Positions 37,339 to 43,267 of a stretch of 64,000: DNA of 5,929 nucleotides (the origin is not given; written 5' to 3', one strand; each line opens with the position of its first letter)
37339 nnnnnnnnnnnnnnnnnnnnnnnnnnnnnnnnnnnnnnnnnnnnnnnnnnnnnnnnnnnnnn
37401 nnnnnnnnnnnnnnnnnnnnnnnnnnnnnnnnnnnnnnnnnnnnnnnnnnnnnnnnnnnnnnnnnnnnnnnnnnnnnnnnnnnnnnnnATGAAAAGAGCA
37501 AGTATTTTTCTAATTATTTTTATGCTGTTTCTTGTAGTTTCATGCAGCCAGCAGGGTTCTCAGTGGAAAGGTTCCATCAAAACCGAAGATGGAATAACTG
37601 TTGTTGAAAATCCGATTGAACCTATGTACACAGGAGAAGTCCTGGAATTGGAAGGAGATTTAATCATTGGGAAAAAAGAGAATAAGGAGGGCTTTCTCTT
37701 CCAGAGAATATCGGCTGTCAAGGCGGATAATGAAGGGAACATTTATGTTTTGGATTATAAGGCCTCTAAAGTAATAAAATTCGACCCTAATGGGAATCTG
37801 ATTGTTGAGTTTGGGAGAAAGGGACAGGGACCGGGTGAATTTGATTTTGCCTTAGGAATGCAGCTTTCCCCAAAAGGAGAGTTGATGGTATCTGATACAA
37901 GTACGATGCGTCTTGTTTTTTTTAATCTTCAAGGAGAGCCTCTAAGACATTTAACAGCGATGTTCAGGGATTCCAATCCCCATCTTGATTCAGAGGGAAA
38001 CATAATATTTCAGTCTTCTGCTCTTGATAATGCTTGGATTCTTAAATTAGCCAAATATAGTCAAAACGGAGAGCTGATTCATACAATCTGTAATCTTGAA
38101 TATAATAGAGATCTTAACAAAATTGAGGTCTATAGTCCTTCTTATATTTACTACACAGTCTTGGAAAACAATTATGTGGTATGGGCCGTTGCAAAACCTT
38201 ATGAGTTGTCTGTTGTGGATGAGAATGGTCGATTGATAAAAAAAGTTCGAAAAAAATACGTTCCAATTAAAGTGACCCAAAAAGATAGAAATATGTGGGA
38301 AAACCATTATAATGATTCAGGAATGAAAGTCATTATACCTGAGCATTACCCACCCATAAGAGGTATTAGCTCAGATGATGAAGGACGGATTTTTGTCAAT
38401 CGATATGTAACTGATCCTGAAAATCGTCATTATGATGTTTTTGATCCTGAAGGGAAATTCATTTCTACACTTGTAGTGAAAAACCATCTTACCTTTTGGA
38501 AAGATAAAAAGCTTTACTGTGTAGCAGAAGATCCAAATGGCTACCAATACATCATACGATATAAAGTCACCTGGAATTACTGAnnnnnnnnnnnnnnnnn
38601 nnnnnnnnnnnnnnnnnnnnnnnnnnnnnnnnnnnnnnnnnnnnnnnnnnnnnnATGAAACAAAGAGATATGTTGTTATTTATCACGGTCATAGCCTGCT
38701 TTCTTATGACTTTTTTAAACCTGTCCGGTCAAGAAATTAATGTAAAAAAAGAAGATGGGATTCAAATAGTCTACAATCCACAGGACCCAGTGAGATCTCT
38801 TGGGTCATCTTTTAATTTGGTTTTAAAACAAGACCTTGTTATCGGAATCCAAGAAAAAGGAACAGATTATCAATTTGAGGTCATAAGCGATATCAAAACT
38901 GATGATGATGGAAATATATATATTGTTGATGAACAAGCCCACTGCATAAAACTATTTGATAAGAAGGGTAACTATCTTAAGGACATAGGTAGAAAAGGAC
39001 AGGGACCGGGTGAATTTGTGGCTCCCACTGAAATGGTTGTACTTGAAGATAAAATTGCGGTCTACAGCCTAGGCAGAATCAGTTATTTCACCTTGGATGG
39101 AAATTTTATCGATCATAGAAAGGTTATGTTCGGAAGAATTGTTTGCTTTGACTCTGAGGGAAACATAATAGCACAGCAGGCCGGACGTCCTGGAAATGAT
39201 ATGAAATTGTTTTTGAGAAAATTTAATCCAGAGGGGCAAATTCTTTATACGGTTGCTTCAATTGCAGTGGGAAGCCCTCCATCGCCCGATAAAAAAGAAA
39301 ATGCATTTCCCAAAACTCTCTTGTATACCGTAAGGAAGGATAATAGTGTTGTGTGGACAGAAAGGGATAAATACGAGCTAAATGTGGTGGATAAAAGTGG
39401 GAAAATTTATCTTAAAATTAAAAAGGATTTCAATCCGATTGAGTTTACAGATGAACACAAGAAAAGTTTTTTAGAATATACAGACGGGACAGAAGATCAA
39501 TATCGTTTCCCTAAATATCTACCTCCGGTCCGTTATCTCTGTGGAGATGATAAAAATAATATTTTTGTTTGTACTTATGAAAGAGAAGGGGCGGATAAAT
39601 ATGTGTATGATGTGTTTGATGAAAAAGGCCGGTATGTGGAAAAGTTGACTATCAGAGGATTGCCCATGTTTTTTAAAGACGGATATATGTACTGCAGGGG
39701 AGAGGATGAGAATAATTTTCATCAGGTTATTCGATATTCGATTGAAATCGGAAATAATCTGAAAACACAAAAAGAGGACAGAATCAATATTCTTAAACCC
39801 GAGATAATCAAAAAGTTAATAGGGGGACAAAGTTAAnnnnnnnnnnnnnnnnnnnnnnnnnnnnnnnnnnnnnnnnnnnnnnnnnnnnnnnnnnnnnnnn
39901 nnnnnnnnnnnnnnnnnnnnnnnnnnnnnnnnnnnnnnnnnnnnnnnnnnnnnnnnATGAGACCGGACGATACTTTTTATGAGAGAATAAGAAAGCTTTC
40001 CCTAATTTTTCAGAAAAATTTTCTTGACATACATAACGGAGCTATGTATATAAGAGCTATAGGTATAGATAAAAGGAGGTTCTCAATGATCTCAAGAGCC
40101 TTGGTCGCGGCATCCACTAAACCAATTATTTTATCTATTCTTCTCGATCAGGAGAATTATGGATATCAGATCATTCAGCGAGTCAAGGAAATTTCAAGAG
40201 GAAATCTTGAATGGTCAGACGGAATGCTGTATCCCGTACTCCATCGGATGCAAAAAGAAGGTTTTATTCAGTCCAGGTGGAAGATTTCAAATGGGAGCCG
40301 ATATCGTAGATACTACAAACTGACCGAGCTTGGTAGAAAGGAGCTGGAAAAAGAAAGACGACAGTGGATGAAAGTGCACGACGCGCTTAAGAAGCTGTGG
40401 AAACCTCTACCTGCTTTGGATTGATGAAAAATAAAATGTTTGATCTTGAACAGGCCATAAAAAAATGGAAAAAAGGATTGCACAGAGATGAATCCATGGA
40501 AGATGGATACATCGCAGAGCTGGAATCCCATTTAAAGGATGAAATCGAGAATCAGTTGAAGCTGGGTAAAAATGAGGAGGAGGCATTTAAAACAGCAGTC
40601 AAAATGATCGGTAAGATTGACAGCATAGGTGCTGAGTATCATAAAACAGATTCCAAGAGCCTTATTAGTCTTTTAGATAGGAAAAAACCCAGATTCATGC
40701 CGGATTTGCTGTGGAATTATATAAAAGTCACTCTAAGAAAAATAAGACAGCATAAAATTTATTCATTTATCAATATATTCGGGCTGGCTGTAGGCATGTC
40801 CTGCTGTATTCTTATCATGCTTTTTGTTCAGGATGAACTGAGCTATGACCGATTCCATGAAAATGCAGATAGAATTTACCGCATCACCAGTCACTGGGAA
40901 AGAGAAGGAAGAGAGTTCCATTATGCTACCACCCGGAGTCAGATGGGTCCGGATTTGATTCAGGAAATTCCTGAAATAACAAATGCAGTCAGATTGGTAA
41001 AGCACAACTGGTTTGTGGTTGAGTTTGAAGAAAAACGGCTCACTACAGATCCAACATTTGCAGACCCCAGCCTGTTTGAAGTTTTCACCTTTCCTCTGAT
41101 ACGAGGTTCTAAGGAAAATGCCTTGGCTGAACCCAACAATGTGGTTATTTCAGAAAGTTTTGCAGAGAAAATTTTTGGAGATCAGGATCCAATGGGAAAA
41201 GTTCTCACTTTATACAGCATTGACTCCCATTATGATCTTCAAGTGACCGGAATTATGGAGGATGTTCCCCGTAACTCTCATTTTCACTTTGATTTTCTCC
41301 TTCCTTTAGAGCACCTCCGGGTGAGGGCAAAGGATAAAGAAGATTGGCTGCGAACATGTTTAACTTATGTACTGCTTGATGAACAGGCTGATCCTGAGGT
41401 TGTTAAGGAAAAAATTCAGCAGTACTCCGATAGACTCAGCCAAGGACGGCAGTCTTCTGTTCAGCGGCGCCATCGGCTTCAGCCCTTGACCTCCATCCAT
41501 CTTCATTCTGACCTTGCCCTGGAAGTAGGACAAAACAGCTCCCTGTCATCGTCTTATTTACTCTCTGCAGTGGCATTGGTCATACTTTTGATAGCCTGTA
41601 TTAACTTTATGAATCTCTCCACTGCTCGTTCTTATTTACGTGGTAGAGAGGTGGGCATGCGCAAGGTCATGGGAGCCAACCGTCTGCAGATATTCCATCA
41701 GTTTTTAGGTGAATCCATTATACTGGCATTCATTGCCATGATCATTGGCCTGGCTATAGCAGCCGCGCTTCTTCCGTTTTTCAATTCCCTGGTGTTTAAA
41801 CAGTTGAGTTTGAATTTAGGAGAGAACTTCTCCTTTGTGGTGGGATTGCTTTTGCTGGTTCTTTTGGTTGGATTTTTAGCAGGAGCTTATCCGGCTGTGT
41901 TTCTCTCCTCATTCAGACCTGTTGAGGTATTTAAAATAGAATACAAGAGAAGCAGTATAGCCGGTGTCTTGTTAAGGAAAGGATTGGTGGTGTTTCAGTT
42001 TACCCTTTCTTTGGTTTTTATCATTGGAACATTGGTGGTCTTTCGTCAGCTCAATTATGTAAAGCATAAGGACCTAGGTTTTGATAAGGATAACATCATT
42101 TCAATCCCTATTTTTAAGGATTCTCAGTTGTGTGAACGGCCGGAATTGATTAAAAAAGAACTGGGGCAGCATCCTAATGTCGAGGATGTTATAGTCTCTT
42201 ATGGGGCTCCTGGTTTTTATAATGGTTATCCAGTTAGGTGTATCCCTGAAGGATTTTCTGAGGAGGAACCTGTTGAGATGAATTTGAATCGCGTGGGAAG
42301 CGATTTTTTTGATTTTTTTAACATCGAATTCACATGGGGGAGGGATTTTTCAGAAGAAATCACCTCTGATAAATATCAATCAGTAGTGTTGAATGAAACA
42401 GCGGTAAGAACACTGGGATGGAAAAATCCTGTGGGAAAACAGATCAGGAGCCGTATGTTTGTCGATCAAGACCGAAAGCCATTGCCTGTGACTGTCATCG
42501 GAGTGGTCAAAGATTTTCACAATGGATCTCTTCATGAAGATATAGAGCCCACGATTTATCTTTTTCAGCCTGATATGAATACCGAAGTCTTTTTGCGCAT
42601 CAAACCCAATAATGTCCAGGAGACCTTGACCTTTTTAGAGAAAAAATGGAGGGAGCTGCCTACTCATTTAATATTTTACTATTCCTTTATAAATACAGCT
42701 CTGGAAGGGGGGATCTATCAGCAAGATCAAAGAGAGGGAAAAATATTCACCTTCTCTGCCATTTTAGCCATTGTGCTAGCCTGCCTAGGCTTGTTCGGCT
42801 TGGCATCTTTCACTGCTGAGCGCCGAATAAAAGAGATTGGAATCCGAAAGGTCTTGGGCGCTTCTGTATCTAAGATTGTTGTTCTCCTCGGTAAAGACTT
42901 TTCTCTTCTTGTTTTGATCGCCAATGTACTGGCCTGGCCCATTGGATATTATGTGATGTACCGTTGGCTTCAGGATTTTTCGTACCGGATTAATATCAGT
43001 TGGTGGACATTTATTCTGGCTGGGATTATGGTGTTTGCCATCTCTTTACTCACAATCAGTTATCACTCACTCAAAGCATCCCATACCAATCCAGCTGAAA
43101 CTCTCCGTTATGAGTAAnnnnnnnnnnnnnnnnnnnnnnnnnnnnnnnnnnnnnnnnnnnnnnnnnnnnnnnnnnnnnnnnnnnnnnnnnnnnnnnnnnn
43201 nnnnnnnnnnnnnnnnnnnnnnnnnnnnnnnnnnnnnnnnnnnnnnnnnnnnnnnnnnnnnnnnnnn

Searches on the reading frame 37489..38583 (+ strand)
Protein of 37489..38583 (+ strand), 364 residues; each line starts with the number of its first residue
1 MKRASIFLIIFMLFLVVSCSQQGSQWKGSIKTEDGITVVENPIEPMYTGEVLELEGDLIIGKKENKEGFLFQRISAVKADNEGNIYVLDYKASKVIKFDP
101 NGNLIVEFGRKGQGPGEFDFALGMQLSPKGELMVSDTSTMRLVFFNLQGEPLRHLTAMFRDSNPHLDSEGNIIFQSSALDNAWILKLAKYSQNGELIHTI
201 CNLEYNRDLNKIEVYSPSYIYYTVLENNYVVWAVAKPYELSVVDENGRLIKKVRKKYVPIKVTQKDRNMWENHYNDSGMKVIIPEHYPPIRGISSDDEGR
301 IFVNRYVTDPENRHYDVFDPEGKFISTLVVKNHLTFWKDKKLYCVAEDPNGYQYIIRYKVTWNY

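Call 4: search_protein_families(library=pfam, proteins=[window:37489-38583:+], max_evalue=0.01)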
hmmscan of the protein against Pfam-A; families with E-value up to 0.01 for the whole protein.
window:37489-38583:+ (364 aa): 3 families
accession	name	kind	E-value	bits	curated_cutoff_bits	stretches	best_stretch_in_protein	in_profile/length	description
PF17170.10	DUF5128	-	5.3e-10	39.4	22.9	1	66-234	38-212/321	6-bladed beta-propeller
PF01436.27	NHL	-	5.8e-05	23.4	20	0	71-98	1-28/28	NHL repeat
PF22701.2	Mala_s_1-like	-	0.0015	18.8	27.5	0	75-157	91-168/195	Mal s 1 allergenic protein-like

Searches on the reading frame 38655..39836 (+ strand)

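Call 4: search_protein_families(library=pfam, proteins=[window:38655-39836:+], max_evalue=0.01)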
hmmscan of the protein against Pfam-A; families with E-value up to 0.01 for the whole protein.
window:38655-39836:+ (393 aa): 2 families
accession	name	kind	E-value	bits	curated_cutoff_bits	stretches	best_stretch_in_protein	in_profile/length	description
PF17170.10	DUF5128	-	8.4e-13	48.6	22.9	1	74-169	43-142/321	6-bladed beta-propeller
PF07494.17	Reg_prop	-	0.0095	16.5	20.4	0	75-90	5-20/24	Two component regulator propeller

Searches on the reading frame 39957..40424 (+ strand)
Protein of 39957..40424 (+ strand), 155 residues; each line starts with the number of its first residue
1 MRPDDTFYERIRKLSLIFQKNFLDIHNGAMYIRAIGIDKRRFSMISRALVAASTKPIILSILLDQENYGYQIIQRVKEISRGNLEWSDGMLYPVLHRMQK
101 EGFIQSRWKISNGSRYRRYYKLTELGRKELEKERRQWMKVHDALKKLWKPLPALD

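Call 5: search_protein_families(library=pfam, proteins=[window:39957-40424:+], max_evalue=0.01)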
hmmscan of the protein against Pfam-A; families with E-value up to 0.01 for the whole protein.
window:39957-40424:+ (155 aa): 3 families
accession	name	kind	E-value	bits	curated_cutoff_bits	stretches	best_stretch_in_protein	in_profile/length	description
PF03551.20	PadR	-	1.2e-23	83.3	27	1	58-132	1-75/75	Transcriptional regulator PadR-like family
PF13601.12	HTH_34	-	0.0016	19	27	1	81-133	21-72/80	Winged helix DNA-binding domain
PF01638.23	HxlR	-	0.008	16.5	20.8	0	74-128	19-71/91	HxlR-like helix-turn-helix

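Call 6: search_protein_families(library=ncbifam, proteins=[window:39957-40424:+], max_evalue=0.01)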
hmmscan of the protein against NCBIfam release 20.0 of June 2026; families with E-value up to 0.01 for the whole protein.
window:39957-40424:+ (155 aa): 6 families
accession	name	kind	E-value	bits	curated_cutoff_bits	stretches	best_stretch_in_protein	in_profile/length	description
TIGR03433.1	padR_acidobact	paralog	3e-27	94.7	101.8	1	57-147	8-98/101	PadR family transcriptional regulator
NF006931.0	PRK09416.1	equivalog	1.2e-15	57.8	112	1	61-147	50-132/135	PadR family transcriptional regulator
NF053635.1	TransRegRv3488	equivalog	7.5e-12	45.3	140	1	76-136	28-87/98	Rv3488 family transcriptional regulator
TIGR02719.1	repress_PhaQ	equivalog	7.9e-09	35.9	139.35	1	56-132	27-101/138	poly-beta-hydroxybutyrate-responsive repressor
NF053660.1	ORF80_fam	equivalog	0.00061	19.6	95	1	94-119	36-61/70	ORF80 family leucine zipper DNA-binding protein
NF004170.0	PRK05638.1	equivalog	0.005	15.4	421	1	51-131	369-439/442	threonine synthase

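Call 66: search_protein_families(library=padloc, proteins=[window:39957-40424:+], max_evalue=0.001)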
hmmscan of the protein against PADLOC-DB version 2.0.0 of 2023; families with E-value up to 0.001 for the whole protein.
window:39957-40424:+ (155 aa): 0 families

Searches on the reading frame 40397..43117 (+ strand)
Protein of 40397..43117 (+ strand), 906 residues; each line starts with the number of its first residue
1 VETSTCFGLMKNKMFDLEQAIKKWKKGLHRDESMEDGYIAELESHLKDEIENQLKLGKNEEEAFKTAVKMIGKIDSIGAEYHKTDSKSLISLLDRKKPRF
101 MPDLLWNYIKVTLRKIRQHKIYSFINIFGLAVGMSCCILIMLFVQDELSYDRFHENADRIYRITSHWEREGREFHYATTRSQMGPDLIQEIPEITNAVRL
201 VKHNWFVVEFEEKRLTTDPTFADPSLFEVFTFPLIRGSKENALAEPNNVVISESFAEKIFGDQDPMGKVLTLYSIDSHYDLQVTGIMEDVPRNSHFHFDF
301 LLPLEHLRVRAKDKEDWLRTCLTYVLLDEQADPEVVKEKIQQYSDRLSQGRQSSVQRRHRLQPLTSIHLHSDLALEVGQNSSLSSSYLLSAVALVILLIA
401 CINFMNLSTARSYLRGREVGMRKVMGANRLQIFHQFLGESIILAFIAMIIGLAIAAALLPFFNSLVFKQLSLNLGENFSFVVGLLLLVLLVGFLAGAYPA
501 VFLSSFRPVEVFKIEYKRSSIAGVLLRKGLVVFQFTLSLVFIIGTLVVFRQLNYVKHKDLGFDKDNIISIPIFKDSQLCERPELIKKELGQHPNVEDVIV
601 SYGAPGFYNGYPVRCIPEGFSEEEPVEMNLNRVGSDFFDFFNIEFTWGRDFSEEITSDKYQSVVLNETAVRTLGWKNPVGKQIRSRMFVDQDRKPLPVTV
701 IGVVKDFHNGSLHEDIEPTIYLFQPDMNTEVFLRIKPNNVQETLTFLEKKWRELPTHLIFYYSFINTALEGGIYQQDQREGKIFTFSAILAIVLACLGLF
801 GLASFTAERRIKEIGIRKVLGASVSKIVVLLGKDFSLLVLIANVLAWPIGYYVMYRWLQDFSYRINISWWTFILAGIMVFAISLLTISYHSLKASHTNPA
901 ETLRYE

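Call 5: search_protein_families(library=pfam, proteins=[window:40397-43117:+], max_evalue=0.01)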
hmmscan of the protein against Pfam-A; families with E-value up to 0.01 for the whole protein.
window:40397-43117:+ (906 aa): 2 families
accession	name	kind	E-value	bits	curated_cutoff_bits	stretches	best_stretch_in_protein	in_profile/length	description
PF12704.14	MacB_PCD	-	2.9e-41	142.5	27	2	123-343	1-207/207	MacB-like periplasmic core domain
PF02687.27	FtsX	-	1.3e-29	103.1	25.5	2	391-505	2-117/120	FtsX-like permease C-terminal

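Call 6: search_protein_families(library=ncbifam, proteins=[window:40397-43117:+], max_evalue=0.01)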
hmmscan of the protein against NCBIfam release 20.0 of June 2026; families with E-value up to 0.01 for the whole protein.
window:40397-43117:+ (906 aa): 5 families
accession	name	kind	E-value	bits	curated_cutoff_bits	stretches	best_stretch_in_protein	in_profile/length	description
TIGR03434.1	ADOP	subfamily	4.1e-93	312.9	622.3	1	106-906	2-803/803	ADOP family duplicated permease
NF038008.1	ABC_perm_DarB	equivalog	1.3e-46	159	700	1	116-894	5-774/777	darobactin export ABC transporter permease subunit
NF007826.0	PRK10535.1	equivalog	3.1e-12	45.6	966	2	386-511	522-644/648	macrolide ABC transporter ATP-binding protein/permease MacB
NF038403.1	perm_prefix_1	domain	2.4e-09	36.9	30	1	26-82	3-59/59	permease prefix domain 1-containing protein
NF008076.0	PRK10814.1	exception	0.005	15.9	473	1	818-906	315-399/399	lipoprotein-releasing ABC transporter permease subunit LolC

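Call 66: search_protein_families(library=padloc, proteins=[window:40397-43117:+], max_evalue=0.001)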
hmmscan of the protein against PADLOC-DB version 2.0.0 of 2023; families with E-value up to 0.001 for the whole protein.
window:40397-43117:+ (906 aa): 0 families
